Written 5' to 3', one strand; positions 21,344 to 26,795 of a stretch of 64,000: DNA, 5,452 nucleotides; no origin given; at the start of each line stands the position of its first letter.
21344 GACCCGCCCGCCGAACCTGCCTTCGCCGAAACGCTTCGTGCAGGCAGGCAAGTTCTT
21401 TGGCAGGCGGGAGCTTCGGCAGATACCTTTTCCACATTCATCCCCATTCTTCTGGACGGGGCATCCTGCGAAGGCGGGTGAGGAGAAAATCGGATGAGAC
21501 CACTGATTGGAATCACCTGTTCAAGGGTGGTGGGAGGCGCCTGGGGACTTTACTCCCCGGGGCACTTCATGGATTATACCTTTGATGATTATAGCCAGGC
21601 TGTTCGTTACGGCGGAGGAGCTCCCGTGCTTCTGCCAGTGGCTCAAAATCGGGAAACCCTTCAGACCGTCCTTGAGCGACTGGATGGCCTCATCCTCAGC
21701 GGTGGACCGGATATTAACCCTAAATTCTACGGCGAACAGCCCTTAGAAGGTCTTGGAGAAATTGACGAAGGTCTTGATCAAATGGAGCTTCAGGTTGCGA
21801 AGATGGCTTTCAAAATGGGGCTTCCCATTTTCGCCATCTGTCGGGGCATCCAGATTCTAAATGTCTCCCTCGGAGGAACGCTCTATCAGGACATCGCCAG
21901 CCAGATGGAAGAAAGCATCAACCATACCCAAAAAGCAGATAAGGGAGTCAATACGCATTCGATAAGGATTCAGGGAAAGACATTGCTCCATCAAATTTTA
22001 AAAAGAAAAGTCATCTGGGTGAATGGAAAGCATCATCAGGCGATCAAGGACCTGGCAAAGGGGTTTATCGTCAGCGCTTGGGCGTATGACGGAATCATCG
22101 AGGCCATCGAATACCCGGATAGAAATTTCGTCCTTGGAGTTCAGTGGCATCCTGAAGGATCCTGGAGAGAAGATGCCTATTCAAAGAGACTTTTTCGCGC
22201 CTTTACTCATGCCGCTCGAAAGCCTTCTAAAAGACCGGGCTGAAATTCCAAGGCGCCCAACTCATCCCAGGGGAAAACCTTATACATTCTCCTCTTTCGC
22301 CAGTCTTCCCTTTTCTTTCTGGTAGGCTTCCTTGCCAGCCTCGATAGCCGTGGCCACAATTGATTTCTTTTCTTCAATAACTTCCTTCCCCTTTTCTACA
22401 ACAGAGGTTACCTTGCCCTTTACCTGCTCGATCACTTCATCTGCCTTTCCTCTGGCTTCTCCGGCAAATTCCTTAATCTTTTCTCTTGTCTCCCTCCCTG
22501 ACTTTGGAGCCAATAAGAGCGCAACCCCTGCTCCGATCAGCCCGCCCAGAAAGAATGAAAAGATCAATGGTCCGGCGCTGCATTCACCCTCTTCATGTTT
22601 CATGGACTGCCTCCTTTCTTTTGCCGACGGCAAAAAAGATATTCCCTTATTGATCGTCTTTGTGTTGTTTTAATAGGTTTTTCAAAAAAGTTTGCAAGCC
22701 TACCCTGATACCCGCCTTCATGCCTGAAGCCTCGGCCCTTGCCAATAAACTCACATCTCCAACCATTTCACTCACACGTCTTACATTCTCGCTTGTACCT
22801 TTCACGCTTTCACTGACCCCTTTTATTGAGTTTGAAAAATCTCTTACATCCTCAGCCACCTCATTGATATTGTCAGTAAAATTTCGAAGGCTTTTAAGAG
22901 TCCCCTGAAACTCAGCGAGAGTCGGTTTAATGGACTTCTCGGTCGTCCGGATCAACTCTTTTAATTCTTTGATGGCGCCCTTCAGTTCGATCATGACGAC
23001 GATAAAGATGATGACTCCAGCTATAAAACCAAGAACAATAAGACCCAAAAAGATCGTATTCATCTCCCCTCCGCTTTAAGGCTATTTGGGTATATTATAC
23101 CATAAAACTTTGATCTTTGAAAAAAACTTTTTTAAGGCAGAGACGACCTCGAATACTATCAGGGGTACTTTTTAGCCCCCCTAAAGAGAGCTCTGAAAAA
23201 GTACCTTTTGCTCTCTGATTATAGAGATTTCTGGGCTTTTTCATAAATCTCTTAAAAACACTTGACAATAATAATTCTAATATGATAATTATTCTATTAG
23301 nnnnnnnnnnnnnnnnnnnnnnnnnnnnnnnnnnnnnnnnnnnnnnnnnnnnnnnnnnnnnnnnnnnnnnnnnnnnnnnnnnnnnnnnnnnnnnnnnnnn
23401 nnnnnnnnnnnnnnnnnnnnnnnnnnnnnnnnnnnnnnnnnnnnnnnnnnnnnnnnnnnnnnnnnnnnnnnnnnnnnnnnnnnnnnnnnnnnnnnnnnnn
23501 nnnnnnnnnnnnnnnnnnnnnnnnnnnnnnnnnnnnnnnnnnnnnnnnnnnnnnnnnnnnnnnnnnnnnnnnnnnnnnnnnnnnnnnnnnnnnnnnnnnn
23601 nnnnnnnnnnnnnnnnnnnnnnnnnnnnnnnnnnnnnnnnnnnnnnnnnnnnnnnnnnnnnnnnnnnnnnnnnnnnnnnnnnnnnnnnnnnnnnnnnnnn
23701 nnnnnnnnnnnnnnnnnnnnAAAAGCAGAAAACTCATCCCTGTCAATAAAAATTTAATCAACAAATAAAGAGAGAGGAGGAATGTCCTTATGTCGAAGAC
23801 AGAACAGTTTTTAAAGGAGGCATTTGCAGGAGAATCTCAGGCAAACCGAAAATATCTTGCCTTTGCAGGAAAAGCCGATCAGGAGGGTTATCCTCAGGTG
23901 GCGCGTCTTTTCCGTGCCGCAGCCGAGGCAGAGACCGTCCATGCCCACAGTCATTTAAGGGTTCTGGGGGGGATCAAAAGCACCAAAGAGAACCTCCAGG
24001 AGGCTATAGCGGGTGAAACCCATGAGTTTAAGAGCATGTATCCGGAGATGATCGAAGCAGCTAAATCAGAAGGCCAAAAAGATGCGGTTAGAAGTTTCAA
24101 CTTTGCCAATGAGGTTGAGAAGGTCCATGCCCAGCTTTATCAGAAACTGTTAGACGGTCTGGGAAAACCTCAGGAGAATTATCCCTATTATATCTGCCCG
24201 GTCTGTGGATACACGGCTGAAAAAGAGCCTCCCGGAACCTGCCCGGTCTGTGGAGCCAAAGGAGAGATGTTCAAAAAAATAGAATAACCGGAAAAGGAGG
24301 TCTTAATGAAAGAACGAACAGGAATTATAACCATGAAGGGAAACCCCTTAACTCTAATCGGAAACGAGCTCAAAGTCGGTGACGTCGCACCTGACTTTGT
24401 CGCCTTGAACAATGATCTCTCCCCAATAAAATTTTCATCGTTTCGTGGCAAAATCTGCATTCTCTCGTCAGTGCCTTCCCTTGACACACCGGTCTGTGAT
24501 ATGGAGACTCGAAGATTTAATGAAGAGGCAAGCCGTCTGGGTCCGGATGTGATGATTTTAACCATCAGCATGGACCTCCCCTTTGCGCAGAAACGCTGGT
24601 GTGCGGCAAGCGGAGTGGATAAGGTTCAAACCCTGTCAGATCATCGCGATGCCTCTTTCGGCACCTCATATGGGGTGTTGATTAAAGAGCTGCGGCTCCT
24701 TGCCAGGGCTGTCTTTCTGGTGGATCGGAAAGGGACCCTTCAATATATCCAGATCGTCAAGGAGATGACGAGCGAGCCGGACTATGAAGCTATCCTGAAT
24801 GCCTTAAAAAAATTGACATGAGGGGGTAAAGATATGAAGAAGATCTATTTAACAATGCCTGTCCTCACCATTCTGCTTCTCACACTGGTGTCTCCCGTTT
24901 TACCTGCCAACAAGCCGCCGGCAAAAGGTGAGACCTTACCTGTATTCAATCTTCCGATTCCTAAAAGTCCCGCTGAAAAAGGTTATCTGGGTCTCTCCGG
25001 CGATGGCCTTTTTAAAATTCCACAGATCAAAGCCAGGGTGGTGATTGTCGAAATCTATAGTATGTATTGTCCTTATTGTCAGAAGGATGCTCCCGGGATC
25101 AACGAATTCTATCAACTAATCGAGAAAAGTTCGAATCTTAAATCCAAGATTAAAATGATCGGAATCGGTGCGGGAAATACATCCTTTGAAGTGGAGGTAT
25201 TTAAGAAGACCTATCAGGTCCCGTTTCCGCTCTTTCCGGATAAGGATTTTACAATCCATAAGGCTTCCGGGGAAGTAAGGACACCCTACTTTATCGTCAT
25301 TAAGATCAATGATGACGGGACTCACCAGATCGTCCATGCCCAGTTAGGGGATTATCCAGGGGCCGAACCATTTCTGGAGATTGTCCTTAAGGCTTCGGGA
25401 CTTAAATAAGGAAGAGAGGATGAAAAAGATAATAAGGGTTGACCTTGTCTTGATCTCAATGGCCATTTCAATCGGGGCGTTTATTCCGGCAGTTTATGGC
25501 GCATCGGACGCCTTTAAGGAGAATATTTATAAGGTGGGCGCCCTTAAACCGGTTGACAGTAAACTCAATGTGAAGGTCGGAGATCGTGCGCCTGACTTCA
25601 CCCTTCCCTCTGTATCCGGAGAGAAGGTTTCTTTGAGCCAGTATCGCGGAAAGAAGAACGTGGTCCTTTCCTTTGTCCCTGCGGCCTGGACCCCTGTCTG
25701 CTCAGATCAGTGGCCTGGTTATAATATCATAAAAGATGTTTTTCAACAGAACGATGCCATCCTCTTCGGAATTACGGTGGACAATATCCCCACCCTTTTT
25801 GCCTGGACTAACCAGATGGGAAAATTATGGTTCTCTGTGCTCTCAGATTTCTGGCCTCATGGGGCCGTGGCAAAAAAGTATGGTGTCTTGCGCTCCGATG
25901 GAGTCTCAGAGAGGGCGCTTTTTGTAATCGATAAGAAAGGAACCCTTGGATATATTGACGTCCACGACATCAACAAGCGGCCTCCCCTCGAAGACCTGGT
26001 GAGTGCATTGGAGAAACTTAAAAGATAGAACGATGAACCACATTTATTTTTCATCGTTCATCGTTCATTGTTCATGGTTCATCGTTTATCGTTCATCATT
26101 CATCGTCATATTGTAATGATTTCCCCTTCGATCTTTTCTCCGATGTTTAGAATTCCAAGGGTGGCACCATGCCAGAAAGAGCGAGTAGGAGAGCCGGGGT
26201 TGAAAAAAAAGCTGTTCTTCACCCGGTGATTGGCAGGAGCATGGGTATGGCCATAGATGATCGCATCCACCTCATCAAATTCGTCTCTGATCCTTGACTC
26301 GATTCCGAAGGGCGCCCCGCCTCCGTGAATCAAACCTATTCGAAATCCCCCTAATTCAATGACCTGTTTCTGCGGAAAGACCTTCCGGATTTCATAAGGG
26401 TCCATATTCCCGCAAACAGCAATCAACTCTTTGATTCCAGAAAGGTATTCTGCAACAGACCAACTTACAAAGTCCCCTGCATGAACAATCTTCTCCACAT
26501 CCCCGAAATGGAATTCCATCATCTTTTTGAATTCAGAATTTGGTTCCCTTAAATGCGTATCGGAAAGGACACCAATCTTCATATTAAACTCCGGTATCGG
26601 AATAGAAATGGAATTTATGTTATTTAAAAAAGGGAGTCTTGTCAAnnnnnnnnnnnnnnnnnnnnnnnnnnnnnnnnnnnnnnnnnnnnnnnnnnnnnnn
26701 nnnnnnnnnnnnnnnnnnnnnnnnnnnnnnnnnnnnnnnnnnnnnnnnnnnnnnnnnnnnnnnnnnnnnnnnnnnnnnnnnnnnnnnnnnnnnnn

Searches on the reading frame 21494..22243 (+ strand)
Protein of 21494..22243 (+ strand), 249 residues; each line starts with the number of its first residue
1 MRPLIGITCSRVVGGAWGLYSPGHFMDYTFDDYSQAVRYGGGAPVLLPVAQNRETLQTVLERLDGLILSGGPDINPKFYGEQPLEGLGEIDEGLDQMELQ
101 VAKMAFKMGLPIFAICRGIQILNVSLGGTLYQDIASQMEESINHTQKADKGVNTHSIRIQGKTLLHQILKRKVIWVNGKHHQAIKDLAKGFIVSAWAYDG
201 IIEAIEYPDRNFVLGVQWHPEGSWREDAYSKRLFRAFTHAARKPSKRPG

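Call 31: search_protein_families(library=pfam, proteins=[window:21494-22243:+], max_evalue=0.001)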
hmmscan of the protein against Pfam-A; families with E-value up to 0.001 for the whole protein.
window:21494-22243:+ (249 aa): 2 families
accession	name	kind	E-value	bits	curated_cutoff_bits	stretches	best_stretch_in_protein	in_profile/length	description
PF07722.19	Peptidase_C26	-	1.1e-66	225.1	20.5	1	3-221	1-219/219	Peptidase C26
PF00117.34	GATase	-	1.8e-18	67.3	22.8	1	47-227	24-178/190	Glutamine amidotransferase class-I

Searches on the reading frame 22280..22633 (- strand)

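Call 31: search_protein_families(library=pfam, proteins=[window:22280-22633:-], max_evalue=0.001)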
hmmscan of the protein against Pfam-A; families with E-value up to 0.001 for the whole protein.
window:22280-22633:- (117 aa): 1 family
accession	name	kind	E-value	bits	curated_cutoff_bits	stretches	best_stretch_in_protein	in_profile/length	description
PF12732.12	YtxH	-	8.2e-20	71.5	37.5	1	25-91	2-68/71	YtxH-like protein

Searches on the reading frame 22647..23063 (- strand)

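Call 31: search_protein_families(library=pfam, proteins=[window:22647-23063:-], max_evalue=0.001)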
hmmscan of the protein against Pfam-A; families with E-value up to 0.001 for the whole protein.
window:22647-23063:- (138 aa): 3 families
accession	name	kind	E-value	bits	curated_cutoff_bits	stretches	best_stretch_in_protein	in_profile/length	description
PF06103.16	DUF948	-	9.3e-12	45.4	37.2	1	11-88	8-85/89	Bacterial protein of unknown function (DUF948)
PF00015.26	MCPsignal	-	2.5e-05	24.6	34.6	1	24-100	95-171/172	Methyl-accepting chemotaxis protein (MCP) signalling domain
PF21938.1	CAP_N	-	0.00017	22.2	27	1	27-88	30-93/159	CAP, N-terminal domain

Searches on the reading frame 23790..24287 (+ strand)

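Call 31: search_protein_families(library=pfam, proteins=[window:23790-24287:+], max_evalue=0.001)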
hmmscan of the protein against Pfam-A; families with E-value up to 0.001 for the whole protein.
window:23790-24287:+ (165 aa): 2 families
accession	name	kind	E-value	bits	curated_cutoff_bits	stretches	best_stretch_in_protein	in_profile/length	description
PF02915.23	Rubrerythrin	-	4e-27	95.7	22.8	1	7-121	2-137/137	Rubrerythrin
PF21349.2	RUBY_RBDX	-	4.1e-10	39.4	26.5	1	134-162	1-30/30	Rubrerythrin, rubredoxin-like domain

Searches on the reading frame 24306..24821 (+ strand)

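Call 31: search_protein_families(library=pfam, proteins=[window:24306-24821:+], max_evalue=0.001)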
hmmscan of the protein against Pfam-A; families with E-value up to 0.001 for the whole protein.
window:24306-24821:+ (171 aa): 2 families
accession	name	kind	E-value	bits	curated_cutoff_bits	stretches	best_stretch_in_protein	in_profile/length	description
PF08534.16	Redoxin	-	5.1e-24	85.2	26.6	1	23-164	1-148/148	Redoxin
PF00578.27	AhpC-TSA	-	1.3e-21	77.3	26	1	24-148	1-124/124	AhpC/TSA family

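Call 41: search_protein_families(library=ncbifam, proteins=[window:24306-24821:+], max_evalue=0.001)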
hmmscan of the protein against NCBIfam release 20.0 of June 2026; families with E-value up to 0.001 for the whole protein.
window:24306-24821:+ (171 aa): 8 families
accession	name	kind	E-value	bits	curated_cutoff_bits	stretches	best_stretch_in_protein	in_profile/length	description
NF001808.0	PRK00522.1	equivalog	1.7e-61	206.5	123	1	8-168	4-166/167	thiol peroxidase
NF045827.1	perox_SUH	exception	3.2e-48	163.5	298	1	8-169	4-167/178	thiol peroxidase Prx-SUH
NF040737.1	peroxi_PrxU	equivalog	3.8e-09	36.6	270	1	21-151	35-174/233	thioredoxin-dependent peroxiredoxin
TIGR03137.1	AhpC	equivalog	3.5e-08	33.4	272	1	37-154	20-140/187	alkyl hydroperoxide reductase subunit C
NF006960.0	PRK09437.1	equivalog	1.7e-07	31.3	140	1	20-169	2-154/156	thioredoxin-dependent thiol peroxidase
NF009668.0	PRK13189.1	equivalog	3.9e-07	29.5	211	1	22-149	10-143/224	peroxiredoxin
NF009669.0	PRK13190.1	equivalog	9.4e-06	25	261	1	23-149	4-134/203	putative peroxiredoxin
NF010122.0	PRK13599.1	equivalog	0.00087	18.7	456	0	46-170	31-160/220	peroxiredoxin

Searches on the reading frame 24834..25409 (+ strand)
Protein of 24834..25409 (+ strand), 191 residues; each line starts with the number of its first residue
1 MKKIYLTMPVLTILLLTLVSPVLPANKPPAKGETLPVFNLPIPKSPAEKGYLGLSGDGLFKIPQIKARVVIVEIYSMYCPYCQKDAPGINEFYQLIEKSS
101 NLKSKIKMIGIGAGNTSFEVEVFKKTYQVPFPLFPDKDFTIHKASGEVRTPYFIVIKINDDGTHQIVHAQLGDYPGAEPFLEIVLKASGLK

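Call 32: search_protein_families(library=pfam, proteins=[window:24834-25409:+], max_evalue=0.001)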
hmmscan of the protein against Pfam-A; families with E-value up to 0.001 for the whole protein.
window:24834-25409:+ (191 aa): 3 families
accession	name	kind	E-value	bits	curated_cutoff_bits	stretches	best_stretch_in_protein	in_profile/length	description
PF00578.27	AhpC-TSA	-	2.4e-08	34.4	26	1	58-150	16-103/124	AhpC/TSA family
PF08534.16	Redoxin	-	7.9e-08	32.6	26.6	1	64-175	25-137/148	Redoxin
PF13905.12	Thioredoxin_8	-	0.00024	21.8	27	1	68-157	2-89/94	Thioredoxin-like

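Call 41: search_protein_families(library=ncbifam, proteins=[window:24834-25409:+], max_evalue=0.001)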
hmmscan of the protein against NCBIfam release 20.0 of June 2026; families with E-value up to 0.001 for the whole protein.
window:24834-25409:+ (191 aa): 2 families
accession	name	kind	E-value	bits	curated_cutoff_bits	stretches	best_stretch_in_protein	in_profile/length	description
NF002854.0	PRK03147.1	subfamily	2.3e-09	37.4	170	1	60-162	55-150/176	thiol-disulfide oxidoreductase ResA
NF041202.1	StoA_CxxC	exception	0.00019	21.3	210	1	61-151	47-133/163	endospore biogenesis thiol-disulfide oxidoreductase StoA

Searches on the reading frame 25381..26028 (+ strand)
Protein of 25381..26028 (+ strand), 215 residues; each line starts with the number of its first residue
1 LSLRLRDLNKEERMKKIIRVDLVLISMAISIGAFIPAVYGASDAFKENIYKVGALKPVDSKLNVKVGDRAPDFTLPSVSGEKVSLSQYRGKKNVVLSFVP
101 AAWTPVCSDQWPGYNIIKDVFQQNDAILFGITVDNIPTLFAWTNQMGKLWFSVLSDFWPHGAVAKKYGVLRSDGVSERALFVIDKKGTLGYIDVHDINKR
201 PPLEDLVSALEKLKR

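Call 32: search_protein_families(library=pfam, proteins=[window:25381-26028:+], max_evalue=0.001)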
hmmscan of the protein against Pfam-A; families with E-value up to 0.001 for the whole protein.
window:25381-26028:+ (215 aa): 2 families
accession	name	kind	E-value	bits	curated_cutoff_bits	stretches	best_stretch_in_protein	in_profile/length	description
PF00578.27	AhpC-TSA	-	4.2e-33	114.4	26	1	66-191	1-123/124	AhpC/TSA family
PF08534.16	Redoxin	-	2.2e-22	79.9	26.6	1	65-203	1-141/148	Redoxin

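Call 41: search_protein_families(library=ncbifam, proteins=[window:25381-26028:+], max_evalue=0.001)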
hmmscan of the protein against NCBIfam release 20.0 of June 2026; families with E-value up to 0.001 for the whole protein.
window:25381-26028:+ (215 aa): 15 families
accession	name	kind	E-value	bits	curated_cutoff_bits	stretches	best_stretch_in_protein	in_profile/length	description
NF009668.0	PRK13189.1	equivalog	3.4e-15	55.9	211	1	63-192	9-142/224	peroxiredoxin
NF006960.0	PRK09437.1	equivalog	1.4e-14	54.3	140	1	64-170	4-106/156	thioredoxin-dependent thiol peroxidase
NF001808.0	PRK00522.1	equivalog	2.2e-13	50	123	1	63-211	17-166/167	thiol peroxidase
NF040737.1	peroxi_PrxU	equivalog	5.9e-12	45.8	270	1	58-191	30-170/233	thioredoxin-dependent peroxiredoxin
NF009669.0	PRK13190.1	equivalog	9.1e-11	41.3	261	1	63-205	2-146/203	putative peroxiredoxin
NF045827.1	perox_SUH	exception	1.2e-10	41.1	298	1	63-211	17-166/178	thiol peroxidase Prx-SUH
NF009670.0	PRK13191.1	equivalog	1.6e-09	37.6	374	1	66-198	9-145/215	putative peroxiredoxin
TIGR03137.1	AhpC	equivalog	1.7e-08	34.5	272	1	82-197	23-139/187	alkyl hydroperoxide reductase subunit C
NF002854.0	PRK03147.1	subfamily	1.6e-07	31.4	170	1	60-170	32-138/176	thiol-disulfide oxidoreductase ResA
NF010122.0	PRK13599.1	equivalog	3.2e-07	30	456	1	66-208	9-155/220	peroxiredoxin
NF011576.0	PRK15000.1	subfamily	6.4e-06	26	301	1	64-199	2-147/200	peroxiredoxin C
NF053650.1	PerredPrxQDein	equivalog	2.6e-05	24.3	260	1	71-189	2-122/148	thioredoxin-dependent peroxiredoxin PrxQ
NF038285.1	deiodinase_rel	hypoth_equivalog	3.7e-05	23.4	250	1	65-99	177-212/347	deiodinase family protein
TIGR02661.1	MauD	equivalog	0.00075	19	188.6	0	65-122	47-101/189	methylamine dehydrogenase accessory protein MauD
NF041054.1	WAxxUGC_long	equivalog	0.00078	18.8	300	1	66-133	80-144/354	ResA-like WAxxUGC motif-containing protein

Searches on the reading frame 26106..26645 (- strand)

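Call 32: search_protein_families(library=pfam, proteins=[window:26106-26645:-], max_evalue=0.001)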
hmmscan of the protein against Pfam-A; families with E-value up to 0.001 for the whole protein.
window:26106-26645:- (179 aa): 2 families
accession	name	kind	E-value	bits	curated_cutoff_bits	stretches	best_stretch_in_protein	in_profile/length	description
PF12850.12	Metallophos_2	-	6.9e-32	111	27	1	22-168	1-151/154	Calcineurin-like phosphoesterase superfamily domain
PF00149.33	Metallophos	-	1e-07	33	21.5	1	22-136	1-190/191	Calcineurin-like phosphoesterase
